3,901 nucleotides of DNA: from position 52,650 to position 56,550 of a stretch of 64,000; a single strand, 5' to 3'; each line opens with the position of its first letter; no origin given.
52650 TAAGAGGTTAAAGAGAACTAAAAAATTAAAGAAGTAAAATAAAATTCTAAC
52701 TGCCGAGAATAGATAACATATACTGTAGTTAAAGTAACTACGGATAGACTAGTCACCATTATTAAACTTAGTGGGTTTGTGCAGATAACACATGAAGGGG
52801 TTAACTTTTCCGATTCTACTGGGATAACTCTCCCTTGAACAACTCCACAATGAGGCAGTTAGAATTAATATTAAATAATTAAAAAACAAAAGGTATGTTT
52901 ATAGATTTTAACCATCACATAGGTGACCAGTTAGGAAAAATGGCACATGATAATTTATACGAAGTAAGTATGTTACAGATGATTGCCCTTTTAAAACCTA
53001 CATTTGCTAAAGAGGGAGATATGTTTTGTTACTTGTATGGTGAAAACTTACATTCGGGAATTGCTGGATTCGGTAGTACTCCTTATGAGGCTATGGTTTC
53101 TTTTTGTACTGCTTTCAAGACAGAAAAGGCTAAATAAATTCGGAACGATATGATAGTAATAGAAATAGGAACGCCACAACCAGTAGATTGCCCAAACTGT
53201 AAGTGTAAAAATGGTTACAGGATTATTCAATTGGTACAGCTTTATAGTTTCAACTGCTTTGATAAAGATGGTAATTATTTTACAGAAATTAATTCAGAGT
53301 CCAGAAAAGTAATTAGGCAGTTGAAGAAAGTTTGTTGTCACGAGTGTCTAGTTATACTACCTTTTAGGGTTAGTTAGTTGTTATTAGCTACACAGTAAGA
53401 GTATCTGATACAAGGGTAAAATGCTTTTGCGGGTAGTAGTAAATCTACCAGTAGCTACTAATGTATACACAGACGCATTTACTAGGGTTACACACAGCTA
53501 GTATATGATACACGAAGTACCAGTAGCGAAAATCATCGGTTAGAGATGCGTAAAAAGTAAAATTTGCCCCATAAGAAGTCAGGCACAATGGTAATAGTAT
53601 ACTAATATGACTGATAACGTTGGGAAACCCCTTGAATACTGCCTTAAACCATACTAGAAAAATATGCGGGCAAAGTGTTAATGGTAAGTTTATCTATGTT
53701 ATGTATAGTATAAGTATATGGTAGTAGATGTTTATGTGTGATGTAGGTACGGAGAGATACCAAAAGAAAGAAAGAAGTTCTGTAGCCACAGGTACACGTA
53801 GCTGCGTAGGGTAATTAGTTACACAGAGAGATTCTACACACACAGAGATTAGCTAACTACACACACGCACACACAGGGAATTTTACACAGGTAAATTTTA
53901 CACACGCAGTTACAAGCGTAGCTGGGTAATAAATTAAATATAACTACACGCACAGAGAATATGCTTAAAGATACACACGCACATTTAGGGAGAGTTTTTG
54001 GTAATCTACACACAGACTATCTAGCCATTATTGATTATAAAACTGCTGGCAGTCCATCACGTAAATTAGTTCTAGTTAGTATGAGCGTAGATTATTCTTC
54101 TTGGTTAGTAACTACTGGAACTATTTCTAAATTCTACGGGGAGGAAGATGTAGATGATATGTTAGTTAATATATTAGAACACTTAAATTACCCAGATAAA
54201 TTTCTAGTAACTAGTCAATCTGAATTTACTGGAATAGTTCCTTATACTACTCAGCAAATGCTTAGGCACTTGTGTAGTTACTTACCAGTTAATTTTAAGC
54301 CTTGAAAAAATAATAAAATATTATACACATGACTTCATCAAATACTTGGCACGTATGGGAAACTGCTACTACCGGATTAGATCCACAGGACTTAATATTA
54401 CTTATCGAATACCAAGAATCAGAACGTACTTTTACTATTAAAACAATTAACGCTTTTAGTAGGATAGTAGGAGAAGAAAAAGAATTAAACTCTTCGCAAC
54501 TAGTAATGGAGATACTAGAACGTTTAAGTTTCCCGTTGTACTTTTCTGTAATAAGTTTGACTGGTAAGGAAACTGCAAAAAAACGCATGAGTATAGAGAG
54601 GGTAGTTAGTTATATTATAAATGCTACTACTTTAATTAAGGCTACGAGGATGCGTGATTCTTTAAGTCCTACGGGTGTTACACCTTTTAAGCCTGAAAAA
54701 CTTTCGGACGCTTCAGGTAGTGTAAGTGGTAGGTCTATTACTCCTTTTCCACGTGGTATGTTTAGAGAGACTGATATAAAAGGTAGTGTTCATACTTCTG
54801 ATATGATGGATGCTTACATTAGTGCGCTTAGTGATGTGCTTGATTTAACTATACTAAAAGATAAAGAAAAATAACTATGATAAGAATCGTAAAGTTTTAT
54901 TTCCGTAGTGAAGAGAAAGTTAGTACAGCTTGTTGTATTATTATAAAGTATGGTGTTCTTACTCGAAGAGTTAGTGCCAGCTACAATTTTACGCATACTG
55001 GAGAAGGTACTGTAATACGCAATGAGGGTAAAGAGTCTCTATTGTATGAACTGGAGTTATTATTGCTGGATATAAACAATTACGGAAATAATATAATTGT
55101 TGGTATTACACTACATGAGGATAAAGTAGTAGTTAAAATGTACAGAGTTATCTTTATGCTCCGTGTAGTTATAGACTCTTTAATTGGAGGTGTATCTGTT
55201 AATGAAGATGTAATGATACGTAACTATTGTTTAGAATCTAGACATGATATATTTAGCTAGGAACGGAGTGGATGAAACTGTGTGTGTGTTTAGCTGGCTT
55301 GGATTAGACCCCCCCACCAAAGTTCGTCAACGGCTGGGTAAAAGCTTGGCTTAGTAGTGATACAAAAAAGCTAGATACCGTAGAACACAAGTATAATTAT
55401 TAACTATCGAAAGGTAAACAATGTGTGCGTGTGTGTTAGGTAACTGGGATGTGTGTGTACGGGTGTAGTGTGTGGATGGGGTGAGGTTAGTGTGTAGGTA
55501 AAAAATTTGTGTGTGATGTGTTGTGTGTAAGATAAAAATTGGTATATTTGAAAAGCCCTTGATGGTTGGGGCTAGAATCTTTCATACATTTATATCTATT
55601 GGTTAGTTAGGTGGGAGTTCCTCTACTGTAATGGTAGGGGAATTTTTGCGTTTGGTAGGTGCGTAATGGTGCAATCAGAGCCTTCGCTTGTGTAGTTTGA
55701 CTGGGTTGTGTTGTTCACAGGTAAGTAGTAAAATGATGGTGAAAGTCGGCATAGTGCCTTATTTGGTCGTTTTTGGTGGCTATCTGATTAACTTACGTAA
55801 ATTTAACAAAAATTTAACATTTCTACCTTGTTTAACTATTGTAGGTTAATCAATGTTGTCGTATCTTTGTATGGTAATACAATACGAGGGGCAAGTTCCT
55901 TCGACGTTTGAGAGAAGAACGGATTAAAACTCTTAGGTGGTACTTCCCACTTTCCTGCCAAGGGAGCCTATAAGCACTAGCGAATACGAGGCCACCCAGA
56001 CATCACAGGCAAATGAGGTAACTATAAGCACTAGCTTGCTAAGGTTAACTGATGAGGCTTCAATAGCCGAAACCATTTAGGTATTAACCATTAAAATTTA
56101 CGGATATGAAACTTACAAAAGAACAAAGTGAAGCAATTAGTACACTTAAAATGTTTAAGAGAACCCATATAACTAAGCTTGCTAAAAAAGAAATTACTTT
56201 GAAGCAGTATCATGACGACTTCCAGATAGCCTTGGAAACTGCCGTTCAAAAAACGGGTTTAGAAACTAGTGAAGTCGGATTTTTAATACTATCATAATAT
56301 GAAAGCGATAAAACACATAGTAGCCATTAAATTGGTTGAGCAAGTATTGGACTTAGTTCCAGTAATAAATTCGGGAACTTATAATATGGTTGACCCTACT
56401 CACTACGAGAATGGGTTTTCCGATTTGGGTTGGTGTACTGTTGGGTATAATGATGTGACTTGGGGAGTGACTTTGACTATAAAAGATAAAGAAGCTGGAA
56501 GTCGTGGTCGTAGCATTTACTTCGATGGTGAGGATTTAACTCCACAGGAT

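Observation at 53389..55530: Opposed arrays of TACACAC-type repeats flanking three tandem small genes, at least two paralogous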

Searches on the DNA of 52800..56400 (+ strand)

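Call 7: search_dna_similar(query=window:52800-56400:+, collection=phages, mode=near, max_rows=30)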
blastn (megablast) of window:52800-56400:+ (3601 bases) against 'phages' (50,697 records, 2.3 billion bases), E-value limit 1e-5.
No match.

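Call 8: search_dna_similar(query=window:52800-56400:+, collection=phages, mode=distant, max_rows=30)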
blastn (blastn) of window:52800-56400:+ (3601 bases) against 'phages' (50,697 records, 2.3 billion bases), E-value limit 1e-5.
No match.

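Call 40: search_rna_families(source=window, start=53300, end=56200, threshold=evalue, max_evalue=10, show_alignments=4)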
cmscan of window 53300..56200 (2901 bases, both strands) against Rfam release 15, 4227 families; matches with E-value up to 10: 5.
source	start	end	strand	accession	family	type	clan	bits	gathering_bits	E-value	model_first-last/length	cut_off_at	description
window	56031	56106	+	RF02275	Hammerhead_HH9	Gene; ribozyme;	CL00010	22.9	52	0.015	1-77/77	no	Hammerhead ribozyme HH9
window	54827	54894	+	RF01647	ceN61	Gene; snRNA; snoRNA; CD-box;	-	18.8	60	1.2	1-72/72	no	Caenorhabditis snoRNA ceN61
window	54107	54167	+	RF01991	SECIS_5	Cis-reg;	-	18.2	50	7.3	1-66/66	no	Selenocysteine insertion sequence 5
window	54485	54531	-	RF03737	mir-8315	Gene; miRNA;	-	17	80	5.8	1-60/60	no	mir-8315 microRNA precursor family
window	54196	54279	+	RF02394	sau-63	Gene; sRNA;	-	17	100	7.5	1-98/98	no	Staphylococcus sRNA sau-63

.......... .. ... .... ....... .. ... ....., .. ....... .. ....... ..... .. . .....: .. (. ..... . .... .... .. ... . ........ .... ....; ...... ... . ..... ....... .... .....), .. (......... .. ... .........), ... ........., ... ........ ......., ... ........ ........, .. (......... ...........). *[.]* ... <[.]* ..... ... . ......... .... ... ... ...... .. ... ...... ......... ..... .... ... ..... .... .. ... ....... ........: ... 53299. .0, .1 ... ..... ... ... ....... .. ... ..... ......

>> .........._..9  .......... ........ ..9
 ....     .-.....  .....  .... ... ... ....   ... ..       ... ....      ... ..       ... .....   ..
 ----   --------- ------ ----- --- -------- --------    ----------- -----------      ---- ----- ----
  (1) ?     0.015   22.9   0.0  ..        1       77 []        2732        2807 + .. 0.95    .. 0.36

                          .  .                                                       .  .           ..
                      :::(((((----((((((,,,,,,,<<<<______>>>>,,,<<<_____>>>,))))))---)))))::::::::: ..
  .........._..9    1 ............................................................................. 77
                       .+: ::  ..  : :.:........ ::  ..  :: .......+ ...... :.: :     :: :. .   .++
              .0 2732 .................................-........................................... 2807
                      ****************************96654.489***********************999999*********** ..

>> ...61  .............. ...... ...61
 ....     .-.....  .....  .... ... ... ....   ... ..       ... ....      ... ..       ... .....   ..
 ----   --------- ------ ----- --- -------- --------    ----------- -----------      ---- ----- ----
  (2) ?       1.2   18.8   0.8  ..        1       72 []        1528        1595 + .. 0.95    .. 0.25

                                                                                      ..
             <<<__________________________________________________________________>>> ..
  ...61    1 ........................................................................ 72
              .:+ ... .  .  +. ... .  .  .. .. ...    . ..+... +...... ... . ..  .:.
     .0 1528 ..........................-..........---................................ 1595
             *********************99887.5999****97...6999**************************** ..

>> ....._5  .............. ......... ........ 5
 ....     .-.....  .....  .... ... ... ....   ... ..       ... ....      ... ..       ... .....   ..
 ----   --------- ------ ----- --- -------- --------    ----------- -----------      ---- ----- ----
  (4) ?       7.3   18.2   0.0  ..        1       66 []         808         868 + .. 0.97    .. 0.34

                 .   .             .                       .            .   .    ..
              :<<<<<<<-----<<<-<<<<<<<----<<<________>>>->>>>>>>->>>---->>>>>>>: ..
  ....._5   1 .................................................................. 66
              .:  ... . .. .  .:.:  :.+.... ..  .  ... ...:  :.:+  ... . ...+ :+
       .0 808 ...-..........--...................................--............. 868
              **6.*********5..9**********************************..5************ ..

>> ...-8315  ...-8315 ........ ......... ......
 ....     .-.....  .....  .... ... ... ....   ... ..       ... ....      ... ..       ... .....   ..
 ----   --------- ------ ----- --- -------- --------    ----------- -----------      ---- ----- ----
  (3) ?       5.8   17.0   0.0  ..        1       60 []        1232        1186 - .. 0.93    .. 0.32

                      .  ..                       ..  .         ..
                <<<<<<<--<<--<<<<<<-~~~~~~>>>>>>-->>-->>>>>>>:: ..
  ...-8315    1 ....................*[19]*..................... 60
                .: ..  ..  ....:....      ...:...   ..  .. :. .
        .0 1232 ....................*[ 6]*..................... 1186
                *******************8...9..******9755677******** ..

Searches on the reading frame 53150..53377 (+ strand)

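Call 11: search_protein_families(library=phrogs, proteins=[window:53150-53377:+], max_evalue=0.1)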
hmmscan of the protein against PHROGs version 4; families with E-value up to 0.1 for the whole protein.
window:53150-53377:+ (75 aa): 1 family
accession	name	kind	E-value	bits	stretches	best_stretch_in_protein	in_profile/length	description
phrog_9107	-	unknown function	0.0024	18.4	1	10-66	140-196/209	-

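Call 117: search_protein_families(library=pfam, proteins=[window:53150-53374:+], max_evalue=0.1)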
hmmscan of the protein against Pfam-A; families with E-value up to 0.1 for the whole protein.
window:53150-53374:+ (75 aa): 2 families
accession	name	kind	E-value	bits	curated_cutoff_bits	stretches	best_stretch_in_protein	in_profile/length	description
PF24092.1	DUF7373_C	-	0.055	14.1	27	1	10-58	87-135/146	Domain of unknown function (DUF7373) C-terminal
PF08273.17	Zn_Ribbon_Prim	-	0.068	13.9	23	1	10-25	2-17/37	Zinc-binding domain of primase-helicase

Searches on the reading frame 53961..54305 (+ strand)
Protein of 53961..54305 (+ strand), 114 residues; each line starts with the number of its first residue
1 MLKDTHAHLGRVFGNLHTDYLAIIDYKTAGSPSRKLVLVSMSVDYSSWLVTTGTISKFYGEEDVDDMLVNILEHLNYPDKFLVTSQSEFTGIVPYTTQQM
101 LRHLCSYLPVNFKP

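Call 11: search_protein_families(library=phrogs, proteins=[window:53961-54305:+], max_evalue=0.1)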
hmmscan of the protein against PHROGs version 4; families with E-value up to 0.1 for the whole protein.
window:53961-54305:+ (114 aa): 0 families

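Call 56: find_homologous_proteins(query=A3, max_evalue=0.01)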
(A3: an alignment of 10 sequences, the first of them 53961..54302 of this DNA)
Query A3 (10 sequences) (114 aa, profile of the alignment): 18 proteins with E <= 0.01 among 2506 candidates.
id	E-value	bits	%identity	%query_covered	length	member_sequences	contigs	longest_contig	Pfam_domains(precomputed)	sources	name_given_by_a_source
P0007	2.1e-37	147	23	57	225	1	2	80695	-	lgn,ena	-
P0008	3.4e-31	127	28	34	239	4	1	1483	-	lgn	-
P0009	2.3e-28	117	44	16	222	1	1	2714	-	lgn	-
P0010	2.4e-25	108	23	57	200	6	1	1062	-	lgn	-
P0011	9.5e-24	102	27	36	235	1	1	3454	-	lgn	-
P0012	8.2e-23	99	23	57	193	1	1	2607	-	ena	-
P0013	3.0e-22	98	44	16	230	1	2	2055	-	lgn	-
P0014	3.1e-22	98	58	11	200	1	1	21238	-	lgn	-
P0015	8.7e-21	93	36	12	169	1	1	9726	-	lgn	-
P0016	7.1e-18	83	64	12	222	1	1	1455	-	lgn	-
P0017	3.2e-17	81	24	54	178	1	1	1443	-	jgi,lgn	jgi:hypothetical protein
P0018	3.8e-17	81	23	54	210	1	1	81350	-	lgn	-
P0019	6.3e-14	71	55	10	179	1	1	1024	-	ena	-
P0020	7.9e-13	67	100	100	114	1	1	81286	-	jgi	jgi:hypothetical protein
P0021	5.9e-12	64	64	10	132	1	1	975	-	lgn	-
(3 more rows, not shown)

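Call 57: find_encoding_contigs(protein=P0018, flank=5000, max_places=3)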
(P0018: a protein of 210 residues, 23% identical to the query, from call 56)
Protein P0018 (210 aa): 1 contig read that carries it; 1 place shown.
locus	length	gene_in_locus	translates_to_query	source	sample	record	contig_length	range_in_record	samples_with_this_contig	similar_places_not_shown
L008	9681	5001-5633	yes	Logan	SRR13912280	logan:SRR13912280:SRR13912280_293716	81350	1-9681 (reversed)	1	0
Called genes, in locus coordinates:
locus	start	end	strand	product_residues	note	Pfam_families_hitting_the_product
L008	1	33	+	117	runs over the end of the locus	-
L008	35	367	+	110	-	-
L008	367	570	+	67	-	-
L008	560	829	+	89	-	-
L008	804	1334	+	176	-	PF03013:Pyr_excise (weak)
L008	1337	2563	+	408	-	PF07669:Eco57I (faint), PF02384:N6_Mtase (faint)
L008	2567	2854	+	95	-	-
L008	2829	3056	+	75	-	-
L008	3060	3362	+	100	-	-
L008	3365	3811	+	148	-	-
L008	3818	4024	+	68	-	-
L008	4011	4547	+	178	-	-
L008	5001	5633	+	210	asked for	-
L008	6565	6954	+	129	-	-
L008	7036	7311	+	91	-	-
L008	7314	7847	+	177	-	-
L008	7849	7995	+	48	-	-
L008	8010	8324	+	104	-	-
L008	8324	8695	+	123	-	-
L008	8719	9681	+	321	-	?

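Call 58: find_encoding_contigs(protein=P0014, flank=5000, max_places=3)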
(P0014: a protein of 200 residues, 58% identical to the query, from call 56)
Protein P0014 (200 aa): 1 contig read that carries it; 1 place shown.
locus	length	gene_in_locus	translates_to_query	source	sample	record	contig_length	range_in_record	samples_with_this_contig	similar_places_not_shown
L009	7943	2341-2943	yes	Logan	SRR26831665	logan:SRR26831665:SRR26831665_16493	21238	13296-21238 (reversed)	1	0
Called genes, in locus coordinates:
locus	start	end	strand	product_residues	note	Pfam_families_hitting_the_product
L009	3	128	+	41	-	?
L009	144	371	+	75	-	-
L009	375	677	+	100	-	-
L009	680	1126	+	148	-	-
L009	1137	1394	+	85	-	-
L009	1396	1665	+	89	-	-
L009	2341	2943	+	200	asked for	-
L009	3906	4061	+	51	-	-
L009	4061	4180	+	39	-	-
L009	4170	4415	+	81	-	-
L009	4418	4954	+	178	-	-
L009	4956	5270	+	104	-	-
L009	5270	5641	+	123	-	-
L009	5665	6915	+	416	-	-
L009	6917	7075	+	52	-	-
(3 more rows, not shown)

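Call 81: predict_structure(alignment_id=A6)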
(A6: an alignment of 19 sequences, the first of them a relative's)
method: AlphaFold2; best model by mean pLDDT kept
length: 225 residues; sequences in the alignment: 19
mean_pLDDT: 47.3   pTM: 0.33
mean pLDDT of the five models: 47.3, 42.5, 41.2, 38.6, 37.6
residues with pLDDT >= 90: 0; 70-90: 0; 50-70: 98; < 50: 127
segments of 3 or more residues with pLDDT < 50: 1-5, 11-20, 45-47, 84-103, 122-204
pLDDT, mean of each block of 10 residues (from residue 1): 46 43 60 63 51 59 58 64 46 35 51 59 40 39 35 33 35 32 37 43 50 60 52
secondary structure, 60 per line:
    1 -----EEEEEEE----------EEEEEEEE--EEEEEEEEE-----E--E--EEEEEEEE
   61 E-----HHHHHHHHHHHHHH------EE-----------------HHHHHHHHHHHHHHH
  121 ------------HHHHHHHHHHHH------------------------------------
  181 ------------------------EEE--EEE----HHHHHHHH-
elements in order: E6-12 E23-30 E33-41 E53-61 H67-80 H106-120 H133-144 E205-207 E210-212 H217-224

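Call 117: search_protein_families(library=pfam, proteins=[window:53961-54302:+, P0007], max_evalue=0.1)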
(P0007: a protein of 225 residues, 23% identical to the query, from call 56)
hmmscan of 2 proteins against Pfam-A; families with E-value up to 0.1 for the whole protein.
window:53961-54302:+ (114 aa): 0 families

P0007 (225 aa): 0 families
